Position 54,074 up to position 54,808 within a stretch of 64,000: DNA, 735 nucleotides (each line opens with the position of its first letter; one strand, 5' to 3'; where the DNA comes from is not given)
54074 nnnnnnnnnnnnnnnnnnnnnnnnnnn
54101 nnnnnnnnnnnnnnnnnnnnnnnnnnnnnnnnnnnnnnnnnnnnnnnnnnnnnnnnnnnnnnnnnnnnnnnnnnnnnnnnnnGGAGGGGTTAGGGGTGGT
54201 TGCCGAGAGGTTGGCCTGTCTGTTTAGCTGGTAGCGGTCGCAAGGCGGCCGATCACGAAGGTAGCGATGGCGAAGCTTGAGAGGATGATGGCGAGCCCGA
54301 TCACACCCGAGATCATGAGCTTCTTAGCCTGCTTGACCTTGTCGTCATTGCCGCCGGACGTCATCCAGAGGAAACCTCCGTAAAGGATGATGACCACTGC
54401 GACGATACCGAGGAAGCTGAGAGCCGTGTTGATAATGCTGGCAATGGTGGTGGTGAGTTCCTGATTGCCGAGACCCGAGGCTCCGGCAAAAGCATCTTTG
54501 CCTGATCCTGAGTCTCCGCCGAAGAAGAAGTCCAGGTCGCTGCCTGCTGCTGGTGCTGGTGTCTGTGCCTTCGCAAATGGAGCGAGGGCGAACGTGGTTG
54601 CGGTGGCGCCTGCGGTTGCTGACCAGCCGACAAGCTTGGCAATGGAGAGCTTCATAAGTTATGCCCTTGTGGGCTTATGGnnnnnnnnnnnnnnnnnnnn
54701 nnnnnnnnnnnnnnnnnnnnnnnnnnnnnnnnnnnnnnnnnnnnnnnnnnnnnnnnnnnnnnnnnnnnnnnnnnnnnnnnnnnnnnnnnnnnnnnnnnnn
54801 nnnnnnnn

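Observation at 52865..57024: Tandem array of six divergent VirB2/TrbC-like pilin paralogs co-transcribed with an orphan solute-binding lipoprotein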

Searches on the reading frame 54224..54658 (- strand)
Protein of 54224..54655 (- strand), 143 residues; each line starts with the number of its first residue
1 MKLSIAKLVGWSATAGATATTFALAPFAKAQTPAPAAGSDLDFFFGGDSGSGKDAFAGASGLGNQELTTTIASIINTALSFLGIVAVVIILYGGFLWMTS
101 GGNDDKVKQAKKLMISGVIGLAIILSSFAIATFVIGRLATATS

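Call 3: search_protein_families(library=pfam, proteins=[window:54224-54655:-], max_evalue=1)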
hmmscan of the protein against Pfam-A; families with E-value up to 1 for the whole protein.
window:54224-54655:- (143 aa): 5 families
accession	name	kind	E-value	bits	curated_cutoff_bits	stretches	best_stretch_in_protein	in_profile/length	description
PF18895.5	T4SS_pilin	-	3.8e-10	40.1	26.6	1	64-134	2-71/71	Type IV secretion system pilin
PF10907.13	DUF2749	-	0.018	15.5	25.5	1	5-40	11-43/72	Protein of unknown function (DUF2749)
PF13214.11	DUF4022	-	0.22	12.2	25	1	71-134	6-70/77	Protein of unknown function (DUF4022)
PF20990.2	DUF2207_C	-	0.53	10.4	33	1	69-139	135-190/247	Predicted membrane protein (DUF2207) C-terminal domain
PF11660.13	DUF3262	-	0.57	10.9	27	0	53-86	6-38/76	Protein of unknown function (DUF3262)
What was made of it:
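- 54224..54655 (-): Class C pilin, first of four ('C1'), 143 aa. It is the most conserved member across species. PF18895 at 40.1 bits (call 3).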

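Call 71: search_protein_families(library=pfam, alignment_id=A4, max_evalue=0.001)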
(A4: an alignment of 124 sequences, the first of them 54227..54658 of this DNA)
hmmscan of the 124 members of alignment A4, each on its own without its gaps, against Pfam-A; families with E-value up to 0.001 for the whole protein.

A. member 1, window:54227-54658:- (144 aa): 1 family
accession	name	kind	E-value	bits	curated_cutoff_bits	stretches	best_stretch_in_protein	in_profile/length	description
PF18895.5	T4SS_pilin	-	3.8e-10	40.1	26.6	1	65-135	2-71/71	Type IV secretion system pilin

B. families by the number of members that match (of 124 scanned): 12 families
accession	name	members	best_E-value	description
PF18895.5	T4SS_pilin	124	2.1e-18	Type IV secretion system pilin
PF04956.18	TrbC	24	3.2e-09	TrbC/VIRB2 pilin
PF05987.18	DUF898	3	2.8e-05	Bacterial protein of unknown function (DUF898)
PF05545.16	FixQ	2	0.00016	Cbb3-type cytochrome oxidase component FixQ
PF06664.17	WLS-like_TM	2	0.00018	Wntless-like, transmembrane domain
PF13687.11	DUF4153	2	0.0009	Domain of unknown function (DUF4153)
PF01471.23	PG_binding_1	1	2.1e-09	Putative peptidoglycan binding domain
PF04893.22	Yip1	1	1.3e-05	Yip1 domain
PF19607.4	DUF6112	1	4.7e-05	Family of unknown function (DUF6112)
PF02322.20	Cyt_bd_oxida_II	1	9.3e-05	Cytochrome bd terminal oxidase subunit II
PF04290.18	DctQ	1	0.00025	Tripartite ATP-independent periplasmic transporters, DctQ component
PF06024.17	Orf78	1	0.00067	Orf78 (ac78)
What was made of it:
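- On Pfam PF18895 T4SS_pilin: 124 of 124 pilins of related arrays match at E <= 1e-3 (call 71).
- On TrbC/VirB2 pilins (PF04956): 24 of 124 relatives match at E <= 1e-3, best 3e-9 (call 71).
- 124 of 124 pilins of related arrays match PF18895, and 24 match TrbC (call 71). One relative carries a peptidoglycan-binding domain (call 71).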

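Call 73: search_protein_families(library=ncbifam, proteins=[window:54227-54655:-], max_evalue=0.01)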
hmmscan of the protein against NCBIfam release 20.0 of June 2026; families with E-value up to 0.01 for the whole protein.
window:54227-54655:- (143 aa): 1 family
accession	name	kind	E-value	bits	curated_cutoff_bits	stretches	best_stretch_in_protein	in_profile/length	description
NF045849.1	ICE_MMCAP2_0565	equivalog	4.6e-10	39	40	1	65-136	7-78/80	Mbov_0395 family pilin-like conjugal transfer protein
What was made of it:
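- Family models built on conjugation pilins match (calls 3, 71, 73).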
